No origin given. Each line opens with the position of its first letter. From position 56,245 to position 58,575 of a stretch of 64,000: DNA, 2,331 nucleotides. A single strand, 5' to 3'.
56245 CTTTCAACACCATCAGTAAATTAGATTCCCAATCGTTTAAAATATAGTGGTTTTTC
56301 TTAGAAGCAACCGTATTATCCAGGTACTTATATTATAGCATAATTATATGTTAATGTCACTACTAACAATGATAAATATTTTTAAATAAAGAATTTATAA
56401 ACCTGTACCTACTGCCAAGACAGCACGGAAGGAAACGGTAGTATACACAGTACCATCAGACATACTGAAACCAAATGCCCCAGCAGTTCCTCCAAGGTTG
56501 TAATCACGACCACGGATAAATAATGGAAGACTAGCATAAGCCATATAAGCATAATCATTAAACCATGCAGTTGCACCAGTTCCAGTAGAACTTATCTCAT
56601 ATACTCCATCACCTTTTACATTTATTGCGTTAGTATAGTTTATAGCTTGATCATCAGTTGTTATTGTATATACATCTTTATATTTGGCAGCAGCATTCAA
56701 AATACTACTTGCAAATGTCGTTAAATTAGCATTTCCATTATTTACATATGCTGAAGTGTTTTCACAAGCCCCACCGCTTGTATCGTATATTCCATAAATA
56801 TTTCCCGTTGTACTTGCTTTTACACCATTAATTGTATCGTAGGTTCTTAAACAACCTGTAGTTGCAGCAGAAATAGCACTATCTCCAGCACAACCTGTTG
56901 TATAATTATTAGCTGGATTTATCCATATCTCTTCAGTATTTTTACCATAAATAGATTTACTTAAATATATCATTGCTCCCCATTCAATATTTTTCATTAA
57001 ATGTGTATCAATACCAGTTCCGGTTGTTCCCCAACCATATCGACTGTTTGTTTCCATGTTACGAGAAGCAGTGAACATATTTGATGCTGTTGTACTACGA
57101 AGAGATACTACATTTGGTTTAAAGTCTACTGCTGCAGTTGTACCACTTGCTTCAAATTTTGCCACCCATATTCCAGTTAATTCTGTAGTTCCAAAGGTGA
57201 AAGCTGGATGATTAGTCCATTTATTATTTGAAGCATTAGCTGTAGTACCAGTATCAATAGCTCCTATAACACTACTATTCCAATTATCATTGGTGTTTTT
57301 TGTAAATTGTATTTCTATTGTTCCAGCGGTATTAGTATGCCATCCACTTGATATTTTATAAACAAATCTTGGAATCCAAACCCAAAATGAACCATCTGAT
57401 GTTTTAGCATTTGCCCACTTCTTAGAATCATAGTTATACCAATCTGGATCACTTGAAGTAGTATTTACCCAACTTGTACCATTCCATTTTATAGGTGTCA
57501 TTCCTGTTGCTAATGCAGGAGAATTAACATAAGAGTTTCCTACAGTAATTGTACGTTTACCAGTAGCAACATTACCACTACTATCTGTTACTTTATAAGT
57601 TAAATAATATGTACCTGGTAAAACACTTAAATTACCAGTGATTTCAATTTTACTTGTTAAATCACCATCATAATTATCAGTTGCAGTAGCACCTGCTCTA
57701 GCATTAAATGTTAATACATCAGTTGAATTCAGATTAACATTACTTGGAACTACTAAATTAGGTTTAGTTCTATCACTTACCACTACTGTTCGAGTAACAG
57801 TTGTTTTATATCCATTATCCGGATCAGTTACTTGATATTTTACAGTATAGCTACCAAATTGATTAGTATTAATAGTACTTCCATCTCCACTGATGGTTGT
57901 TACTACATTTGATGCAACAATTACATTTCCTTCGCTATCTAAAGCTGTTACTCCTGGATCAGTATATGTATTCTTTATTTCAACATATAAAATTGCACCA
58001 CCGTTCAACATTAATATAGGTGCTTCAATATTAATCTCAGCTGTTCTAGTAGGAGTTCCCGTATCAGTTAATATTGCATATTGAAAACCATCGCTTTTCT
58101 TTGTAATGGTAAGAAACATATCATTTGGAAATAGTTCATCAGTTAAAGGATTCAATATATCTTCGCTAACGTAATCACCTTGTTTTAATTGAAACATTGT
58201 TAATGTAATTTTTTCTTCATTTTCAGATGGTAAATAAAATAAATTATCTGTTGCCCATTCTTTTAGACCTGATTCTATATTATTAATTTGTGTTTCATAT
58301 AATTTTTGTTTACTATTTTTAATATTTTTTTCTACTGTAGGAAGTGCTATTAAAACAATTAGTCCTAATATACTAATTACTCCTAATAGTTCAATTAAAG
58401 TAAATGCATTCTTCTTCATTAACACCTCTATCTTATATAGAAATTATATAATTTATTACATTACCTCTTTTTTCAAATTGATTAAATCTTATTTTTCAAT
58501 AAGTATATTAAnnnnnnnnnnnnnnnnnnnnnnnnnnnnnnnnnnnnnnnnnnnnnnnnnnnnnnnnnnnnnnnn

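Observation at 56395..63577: Three tandem, mosaic, giant type IV pilin-like genes with near-identical 5' ends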

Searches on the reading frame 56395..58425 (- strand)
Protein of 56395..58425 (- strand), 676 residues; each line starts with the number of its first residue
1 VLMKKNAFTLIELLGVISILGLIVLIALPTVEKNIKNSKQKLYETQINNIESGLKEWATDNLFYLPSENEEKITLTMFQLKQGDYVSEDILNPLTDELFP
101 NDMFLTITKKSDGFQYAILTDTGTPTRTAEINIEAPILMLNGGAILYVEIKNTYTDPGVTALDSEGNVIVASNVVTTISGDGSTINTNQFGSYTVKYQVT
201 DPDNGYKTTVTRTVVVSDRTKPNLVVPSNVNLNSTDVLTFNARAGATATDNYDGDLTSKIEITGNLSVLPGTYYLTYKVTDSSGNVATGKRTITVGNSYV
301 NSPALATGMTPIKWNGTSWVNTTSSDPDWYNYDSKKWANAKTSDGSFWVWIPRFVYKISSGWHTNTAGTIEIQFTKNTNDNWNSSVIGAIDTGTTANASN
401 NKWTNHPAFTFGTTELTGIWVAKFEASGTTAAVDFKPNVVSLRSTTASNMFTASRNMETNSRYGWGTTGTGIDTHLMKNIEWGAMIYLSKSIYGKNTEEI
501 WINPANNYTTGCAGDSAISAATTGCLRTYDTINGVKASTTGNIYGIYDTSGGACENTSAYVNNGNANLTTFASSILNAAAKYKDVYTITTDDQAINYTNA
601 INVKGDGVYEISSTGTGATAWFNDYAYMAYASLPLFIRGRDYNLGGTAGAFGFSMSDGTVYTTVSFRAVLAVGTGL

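Call 3: search_protein_families(library=pfam, proteins=[window:56395-58425:-], max_evalue=0.1)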
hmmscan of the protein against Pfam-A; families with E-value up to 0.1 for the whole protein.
window:56395-58425:- (676 aa): 4 families
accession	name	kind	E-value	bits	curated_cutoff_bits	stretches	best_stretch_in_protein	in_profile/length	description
PF16403.11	Bact_surface_Ig-like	-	1.2e-25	89.8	27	2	244-295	20-71/71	Bacterial surface protein, Ig-like domain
PF07963.17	N_methyl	-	0.00032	20.6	21.2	1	3-28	2-27/27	Prokaryotic N-terminal methylation motif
PF04234.18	CopC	-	0.024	16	23.3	0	258-295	54-92/92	CopC domain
PF02494.22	HYR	-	0.049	14.4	21.7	1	218-295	2-81/81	HYR domain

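Call 4: search_protein_families(library=ncbifam, proteins=[window:56395-58425:-], max_evalue=0.1)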
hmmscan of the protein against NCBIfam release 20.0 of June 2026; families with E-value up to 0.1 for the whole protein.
window:56395-58425:- (676 aa): 8 families
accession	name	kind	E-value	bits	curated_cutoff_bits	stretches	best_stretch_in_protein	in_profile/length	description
TIGR01710.1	typeII_sec_gspG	equivalog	9.1e-08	32.2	88.85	1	7-70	2-64/134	type II secretion system major pseudopilin GspG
NF041013.1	T4P_ComGE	equivalog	1.9e-05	24.7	49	1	4-50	2-48/83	competence type IV pilus minor pilin ComGE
NF040999.1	pilin_ComGC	equivalog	4.2e-05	23.7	75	1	6-61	2-57/84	competence type IV pilus major pilin ComGC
TIGR02532.1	IV_pilin_GFxxxE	domain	0.0012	18.6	16.3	1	6-28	2-24/24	prepilin-type N-terminal cleavage/methylation domain-containing protein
NF040982.1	ComGD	equivalog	0.0029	18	70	1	5-48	1-44/139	competence type IV pilus minor pilin ComGD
NF041775.1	typeIV_PilA_Myxo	equivalog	0.0052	16.8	400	1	6-50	11-55/214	type IV pilin protein PilA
TIGR02596.1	TIGR02596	subfamily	0.02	15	70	1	8-39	1-32/196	Verru_Chthon cassette protein D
NF007862.0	PRK10574.1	equivalog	0.049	13.8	138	0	3-36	2-35/145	prepilin peptidase-dependent pilin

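Call 30: predict_structure(alignment_id=A1)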
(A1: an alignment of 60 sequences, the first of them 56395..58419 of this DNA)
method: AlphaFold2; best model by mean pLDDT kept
length: 674 residues; sequences in the alignment: 60
mean_pLDDT: 92.1   pTM: 0.68
mean pLDDT of the five models: 92.1, 91.9, 91.6, 91.3, 90.4
residues with pLDDT >= 90: 516; 70-90: 136; 50-70: 17; < 50: 5
segments of 3 or more residues with pLDDT < 50: 1-3
pLDDT, mean of each block of 10 residues (from residue 1): 55 83 83 91 95 96 94 94 91 90 96 92 74 92 89 89 88 75 80 91 91 92 95 84 95 97 83 97 96 73 96 97 91 96 98 98 96 92 91 97 97 97 98 98 98 97 93 98 98 95 97 95 96 98 96 97 97 98 93 93 95 92 95 94 83 97 98 83
secondary structure, 60 per line:
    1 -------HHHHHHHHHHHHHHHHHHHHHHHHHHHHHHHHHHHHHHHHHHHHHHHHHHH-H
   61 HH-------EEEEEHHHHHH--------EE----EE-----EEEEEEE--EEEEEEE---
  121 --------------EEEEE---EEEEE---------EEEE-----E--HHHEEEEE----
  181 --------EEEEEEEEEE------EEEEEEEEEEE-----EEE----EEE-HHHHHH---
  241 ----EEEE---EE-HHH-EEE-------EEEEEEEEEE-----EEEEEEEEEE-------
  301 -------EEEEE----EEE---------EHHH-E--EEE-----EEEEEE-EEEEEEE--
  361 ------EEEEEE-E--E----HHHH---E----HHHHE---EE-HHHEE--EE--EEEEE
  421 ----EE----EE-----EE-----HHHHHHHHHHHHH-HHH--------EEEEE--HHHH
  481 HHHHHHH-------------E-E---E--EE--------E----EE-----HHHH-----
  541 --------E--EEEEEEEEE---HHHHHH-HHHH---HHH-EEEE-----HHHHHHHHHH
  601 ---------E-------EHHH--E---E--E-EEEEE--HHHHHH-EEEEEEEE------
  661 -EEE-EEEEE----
elements in order: H8-58 E70-74 H75-80 E102-108 E111-117 E135-139 E143-147 E157-160 E172-176 E189-198 E205-215 E221-223 E228-230 H232-237 E245-248 E259-261 E269-278 E284-293 E308-312 E317-319 E337-339 E345-350 E352-358 E367-372 H382-385 H394-397 E416-420 H445-457 E470-474 H477-487 H532-535 E552-560 H564-569 H571-574 E582-585 H591-600 E633-637 H640-645 E647-654 E662-664 E666-670

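Call 33: fold_search(model_id=the predicted structure, library=pdb)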
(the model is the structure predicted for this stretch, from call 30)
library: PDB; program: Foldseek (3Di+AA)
matches with E <= 10: 980; with E <= 0.001: 59
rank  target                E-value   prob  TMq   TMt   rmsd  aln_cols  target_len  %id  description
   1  4mb3                  2.9e-12  1.00  0.18  0.21  11.3       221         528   27  Crystal structure of E153Q mutant of cold-adapted chitinase from Moritella marina (released 2014-03-19)
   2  4hmc                  9.0e-12  1.00  0.17  0.21  12.1       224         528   26  Crystal structure of cold-adapted chitinase from Moritella marina (released 2013-05-01)
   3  5vf4_C                2.7e-08  1.00  0.28  0.46   9.0       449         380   14  Thermus aquaticus variable protein (TaqVP) from diversity-generating retroelements (DGR) (released 2017-05-24)
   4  5vf4_D                4.8e-08  1.00  0.28  0.47   8.9       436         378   15  Thermus aquaticus variable protein (TaqVP) from diversity-generating retroelements (DGR) (released 2017-05-24)
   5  5vf4_A                6.7e-08  1.00  0.28  0.46   9.1       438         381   15  Thermus aquaticus variable protein (TaqVP) from diversity-generating retroelements (DGR) (released 2017-05-24)
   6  7js4                  6.9e-07  1.00  0.18  0.13  17.0       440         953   12  The structure of the M60 catalytic domain with the CBM51-1 and CBM51-2 domains from Clostridium perfringens ZmpB (released 2021-02-03)
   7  2kpn_MODEL_1_A        8.7e-07  1.00  0.11  0.71   1.9        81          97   42  Solution NMR structure of a Bacterial Ig-like (Big_3) domain from Bacillus cereus. Northeast Structural Genomi (released 2010-01-12)
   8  6s5y_A                5.1e-06  1.00  0.13  0.37   9.1       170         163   19  Structure of tandemly arrayed consecutive Rib domains (Rib2R) from Group B Streptococcal species Streptococcus agalact (released 2019-12-11)
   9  7nit_D                6.3e-06  0.98  0.10  0.06  21.3       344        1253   13  X-ray structure of a multidomain BbgIII from Bifidobacterium bifidum (released 2021-12-22)
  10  6s5y_H                8.4e-06  1.00  0.12  0.34   9.5       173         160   19  Structure of tandemly arrayed consecutive Rib domains (Rib2R) from Group B Streptococcal species Streptococcus agalact (released 2019-12-11)
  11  7nit_A                9.4e-06  0.97  0.10  0.06  21.1       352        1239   13  X-ray structure of a multidomain BbgIII from Bifidobacterium bifidum (released 2021-12-22)
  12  6s5y_B                1.0e-05  1.00  0.12  0.35   9.3       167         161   18  Structure of tandemly arrayed consecutive Rib domains (Rib2R) from Group B Streptococcal species Streptococcus agalact (released 2019-12-11)
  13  4l3a_A                1.3e-05  1.00  0.12  0.16  20.1       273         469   13  Crystal structure of Internalin K (InlK) from Listeria monocytogenes (released 2013-08-28)
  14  7jrl                  2.0e-05  1.00  0.11  0.16  13.3       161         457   17  The structure of CBM51-2 in complex with GlcNAc and INT domains from Clostridium perfringens ZmpB (released 2021-02-03)
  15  4m00_A                2.1e-05  1.00  0.17  0.22  15.6       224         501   19  Crystal structure of the ligand binding region of staphylococcal adhesion SraP (released 2014-06-18)
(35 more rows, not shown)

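Call 34: search_solved_structures(query=A1, max_evalue=1, show_alignments=3)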
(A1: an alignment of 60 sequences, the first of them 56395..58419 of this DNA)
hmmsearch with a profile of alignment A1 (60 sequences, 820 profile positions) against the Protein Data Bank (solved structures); distinct sequences matched with E-value up to 1: 29.
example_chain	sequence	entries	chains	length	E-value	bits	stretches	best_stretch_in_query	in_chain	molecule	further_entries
2kpn_A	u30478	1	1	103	4.9e-11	45.3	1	135-224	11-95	Bacillolysin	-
9egp_A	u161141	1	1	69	5.5e-11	45.1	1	6-67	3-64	Geopilin domain 1 protein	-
8pfb_G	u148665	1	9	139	5.8e-11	45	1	14-126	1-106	Type IV pilin PilE1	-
7tgg_A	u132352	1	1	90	2.8e-10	42.8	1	3-70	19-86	Geopilin domain 1 protein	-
4mb3_A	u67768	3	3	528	5.8e-10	41.7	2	130-210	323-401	Chitinase 60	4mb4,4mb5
4hmc_A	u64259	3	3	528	7.7e-10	41.3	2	130-210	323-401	Chitinase 60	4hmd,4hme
7js4_A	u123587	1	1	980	1.9e-08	36.7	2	81-216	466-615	F5/8 type C domain protein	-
8qqj_J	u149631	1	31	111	1.9e-08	36.7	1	14-112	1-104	Type IV narrow pilus major component PilA5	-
6xxe_A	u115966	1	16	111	3.2e-08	36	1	14-112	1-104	Uncharacterized protein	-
2m7g_A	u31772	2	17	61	3.2e-07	32.7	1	14-70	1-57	Geopilin domain 1 protein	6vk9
9laa_A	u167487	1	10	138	5.3e-07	31.9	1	4-62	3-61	Type IV pilin protein PilA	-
8tum_e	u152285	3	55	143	2.7e-06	29.6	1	14-92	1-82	Type IV major pilin protein PilA | Pilin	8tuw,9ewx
8tj2_C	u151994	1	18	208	2.9e-06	29.5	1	14-62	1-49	Type IV major pilin protein PilA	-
1oqw_A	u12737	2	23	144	3e-06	29.4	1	14-86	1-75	Fimbrial protein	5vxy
8p3b_A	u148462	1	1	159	8.6e-06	27.9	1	14-116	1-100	Fimbrial protein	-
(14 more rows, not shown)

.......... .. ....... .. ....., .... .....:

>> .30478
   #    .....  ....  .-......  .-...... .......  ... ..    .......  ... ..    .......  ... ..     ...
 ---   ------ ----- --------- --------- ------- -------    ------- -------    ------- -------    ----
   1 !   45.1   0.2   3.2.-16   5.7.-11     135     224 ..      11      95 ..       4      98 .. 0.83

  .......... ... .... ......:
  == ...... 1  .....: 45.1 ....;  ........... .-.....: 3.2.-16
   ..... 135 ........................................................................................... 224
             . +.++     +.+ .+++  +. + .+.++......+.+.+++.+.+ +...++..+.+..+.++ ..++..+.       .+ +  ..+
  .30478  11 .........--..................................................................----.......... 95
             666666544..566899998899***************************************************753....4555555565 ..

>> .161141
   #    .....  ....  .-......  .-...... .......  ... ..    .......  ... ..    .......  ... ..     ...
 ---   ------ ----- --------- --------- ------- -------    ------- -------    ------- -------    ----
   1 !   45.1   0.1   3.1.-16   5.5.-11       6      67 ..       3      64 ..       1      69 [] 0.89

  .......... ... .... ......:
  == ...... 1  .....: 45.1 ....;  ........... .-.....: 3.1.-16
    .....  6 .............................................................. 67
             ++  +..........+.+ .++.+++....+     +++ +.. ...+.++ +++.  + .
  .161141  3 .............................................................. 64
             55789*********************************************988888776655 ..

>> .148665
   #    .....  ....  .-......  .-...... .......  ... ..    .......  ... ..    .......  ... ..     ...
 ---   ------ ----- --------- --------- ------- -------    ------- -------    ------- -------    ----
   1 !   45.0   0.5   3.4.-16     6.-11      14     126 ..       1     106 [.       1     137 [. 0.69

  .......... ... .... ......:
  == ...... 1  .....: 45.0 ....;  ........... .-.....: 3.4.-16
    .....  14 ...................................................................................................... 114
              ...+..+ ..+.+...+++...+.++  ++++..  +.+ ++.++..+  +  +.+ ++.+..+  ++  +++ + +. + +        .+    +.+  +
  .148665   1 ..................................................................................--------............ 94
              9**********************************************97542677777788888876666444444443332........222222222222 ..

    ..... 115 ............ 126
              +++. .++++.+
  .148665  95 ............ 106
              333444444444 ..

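Call 35: search_protein_families(library=pfam, alignment_id=A1, max_evalue=0.01)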
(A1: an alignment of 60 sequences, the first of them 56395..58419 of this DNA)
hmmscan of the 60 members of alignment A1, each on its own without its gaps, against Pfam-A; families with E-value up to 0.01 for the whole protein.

A. member 1, window:56395-58419:- (674 aa): 2 families
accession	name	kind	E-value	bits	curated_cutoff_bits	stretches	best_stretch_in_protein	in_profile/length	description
PF16403.11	Bact_surface_Ig-like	-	1.2e-25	89.8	27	2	242-293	20-71/71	Bacterial surface protein, Ig-like domain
PF07963.17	N_methyl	-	0.00026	20.9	21.2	1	2-26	3-27/27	Prokaryotic N-terminal methylation motif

B. families by the number of members that match (of 60 scanned): 23 families
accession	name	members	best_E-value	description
PF07963.17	N_methyl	51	2.8e-09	Prokaryotic N-terminal methylation motif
PF16403.11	Bact_surface_Ig-like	34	7.9e-75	Bacterial surface protein, Ig-like domain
PF03781.23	FGE-sulfatase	16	5.9e-06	Sulfatase-modifying factor enzyme 1-like domain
PF02494.22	HYR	9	6.3e-06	HYR domain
PF18981.6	InlK_D3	6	3.8e-10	Internalin K domain (D3/D4)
PF15418.12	DUF4625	5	0.0014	Domain of unknown function (DUF4625)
PF19789.6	DUF6273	4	2.2e-07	Domain of unknown function (DUF6273)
PF23237.1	HYR_4C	3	0.0012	HYR-like domain with 4 cysteines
PF13750.12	Big_3_3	2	2.8e-05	Bacterial Ig-like domain (group 3)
PF00801.26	PKD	2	0.00034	PKD domain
PF17963.7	Big_9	2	0.0036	Bacterial Ig domain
PF13385.13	Laminin_G_3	1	4e-15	Concanavalin A-like lectin/glucanases superfamily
PF04234.18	CopC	1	0.00099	CopC domain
PF19077.6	Big_13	1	0.0015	Bacterial Ig-like domain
PF22925.3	TS_C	1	0.0021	Trans-sialidase, C-terminal domain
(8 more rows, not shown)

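Call 38: find_related_loci(query=A1, collection=genome_contigs, flank=10000)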
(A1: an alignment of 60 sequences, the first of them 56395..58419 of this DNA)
Query A1 (674 aa) in genome_contigs; peptide patterns used: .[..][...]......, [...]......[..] (x = any residue, [..] = any of these).
598 stretches matched a pattern (row limit reached: there are more); 587 encode a relative of the query (tblastn E <= 1e-3); the best 80 are kept; 80 distinct loci.
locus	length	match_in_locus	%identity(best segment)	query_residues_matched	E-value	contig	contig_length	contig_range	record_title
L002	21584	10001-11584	50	213-674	2e-141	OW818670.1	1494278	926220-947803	metagenome genome assembly, chromosome: 1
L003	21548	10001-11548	58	1-674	3e-131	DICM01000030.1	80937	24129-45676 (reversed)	MAG TPA_asm: Bacillales bacterium UBA5026 UBA5026_contig_186, whole genome shotgun sequence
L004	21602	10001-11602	53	1-674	4e-129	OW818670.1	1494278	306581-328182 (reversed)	metagenome genome assembly, chromosome: 1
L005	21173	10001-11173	54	269-674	1e-120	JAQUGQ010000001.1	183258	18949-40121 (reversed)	MAG: Clostridia bacterium isolate STCSWMC_228 NODE_72_length_183258_cov_6.670760_ST_CSWMC, whole genome shotgun sequence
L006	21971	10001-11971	37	5-637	3e-112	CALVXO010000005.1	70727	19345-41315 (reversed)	MAG: uncultured Bacilli bacterium isolate BRZ_PD__bin30 genome assembly, contig: BRZ_PD__NODE_462_length_70727_cov_13.04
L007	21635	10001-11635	48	3-674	1e-104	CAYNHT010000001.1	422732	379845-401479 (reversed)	MAG TPA_asm: uncultured Muribaculaceae bacterium isolate SRP241341_co1_139 genome assembly, contig: NODE_4_length_422732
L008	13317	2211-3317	55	298-674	6e-112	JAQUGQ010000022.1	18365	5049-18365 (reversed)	MAG: Clostridia bacterium isolate STCSWMC_228 NODE_7746_length_18365_cov_6.370490_ST_CSWMC, whole genome shotgun sequenc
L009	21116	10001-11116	45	269-656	2e-87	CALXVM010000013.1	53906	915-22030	MAG: uncultured Clostridia bacterium isolate BRZ_CS__bin95 genome assembly, contig: BRZ_CS__NODE_1001_length_53906_cov_9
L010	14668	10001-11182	43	298-668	1e-85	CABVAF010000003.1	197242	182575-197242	MAG TPA_asm: uncultured Clostridium sp. isolate MGYG-HGUT-04539 genome assembly, contig: GUT_GENOME281910_3, whole genom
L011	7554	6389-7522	44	2-372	9e-85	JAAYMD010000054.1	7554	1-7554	MAG: Mollicutes bacterium isolate AS20ysBPTH_155 57255_AS20, whole genome shotgun sequence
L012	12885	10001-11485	39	216-659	2e-82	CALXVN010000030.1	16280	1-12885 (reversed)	MAG: uncultured Clostridia bacterium isolate BRZ_PC__bin16 genome assembly, contig: BRZ_PC__NODE_5430_length_16280_cov_6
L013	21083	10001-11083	44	298-668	3e-81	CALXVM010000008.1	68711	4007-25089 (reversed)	MAG: uncultured Clostridia bacterium isolate BRZ_CS__bin95 genome assembly, contig: BRZ_CS__NODE_699_length_68711_cov_9.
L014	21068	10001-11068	41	300-674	3e-81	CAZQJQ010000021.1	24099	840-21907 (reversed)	MAG TPA_asm: uncultured Clostridiaceae bacterium isolate SRP239243_co1_394 genome assembly, contig: NODE_3177_length_240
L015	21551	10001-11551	43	2-674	2e-78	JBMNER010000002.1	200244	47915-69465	MAG: Bacilli bacterium isolate SBF912LR0HQ0071 contig_38052, whole genome shotgun sequence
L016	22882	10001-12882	43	298-670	7e-78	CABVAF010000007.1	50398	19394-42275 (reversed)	MAG TPA_asm: uncultured Clostridium sp. isolate MGYG-HGUT-04539 genome assembly, contig: GUT_GENOME281910_7, whole genom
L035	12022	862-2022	38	295-670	7e-64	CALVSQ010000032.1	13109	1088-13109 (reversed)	MAG: uncultured Bacilli bacterium isolate BRZ_PA__bin23 genome assembly, contig: BRZ_PA__NODE_7258_length_13109_cov_32.3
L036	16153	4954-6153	39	298-668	2e-63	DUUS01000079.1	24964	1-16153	MAG TPA_asm: Mollicutes bacterium isolate AS08sgBPME_254 112268_AS08, whole genome shotgun sequence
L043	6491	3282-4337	40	298-670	9e-60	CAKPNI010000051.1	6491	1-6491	MAG: uncultured Clostridia bacterium isolate REFINED_METABAT215_TOP10_CONTIGS_1500_ASSEMBLY_K77_MERGED__Hadza_MoBio_hadz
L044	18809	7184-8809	38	1-670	3e-59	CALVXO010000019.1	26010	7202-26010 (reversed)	MAG: uncultured Bacilli bacterium isolate BRZ_PD__bin30 genome assembly, contig: BRZ_PD__NODE_2487_length_26010_cov_12.4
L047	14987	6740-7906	38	295-669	3e-58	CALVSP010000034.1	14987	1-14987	MAG: uncultured Bacilli bacterium isolate BRZ_AF__bin76 genome assembly, contig: BRZ_AF__NODE_6170_length_14987_cov_10.9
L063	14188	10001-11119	37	291-668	3e-54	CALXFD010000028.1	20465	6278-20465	MAG: uncultured Clostridia bacterium isolate BRZ_HT__bin69 genome assembly, contig: BRZ_HT__NODE_3625_length_20465_cov_1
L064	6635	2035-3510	34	293-670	3e-53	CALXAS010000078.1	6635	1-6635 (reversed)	MAG: uncultured Clostridia bacterium isolate BRZ_BM__bin119 genome assembly, contig: BRZ_BM__NODE_15006_length_6635_cov_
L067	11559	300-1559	35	269-668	6e-53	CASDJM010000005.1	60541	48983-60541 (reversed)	MAG: uncultured Clostridia bacterium isolate single-wildmice_C1238.20_1675168316 genome assembly, contig: NODE_432_lengt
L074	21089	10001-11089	36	298-669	2e-51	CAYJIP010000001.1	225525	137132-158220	MAG TPA_asm: uncultured Clostridium sp. isolate ERP123703_co2_201 genome assembly, contig: NODE_3_length_225525_cov_36.0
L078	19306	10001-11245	36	299-669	1e-50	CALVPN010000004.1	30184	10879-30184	MAG: uncultured Bacilli bacterium isolate BRZ_PH__bin27 genome assembly, contig: BRZ_PH__NODE_2131_length_30184_cov_98.7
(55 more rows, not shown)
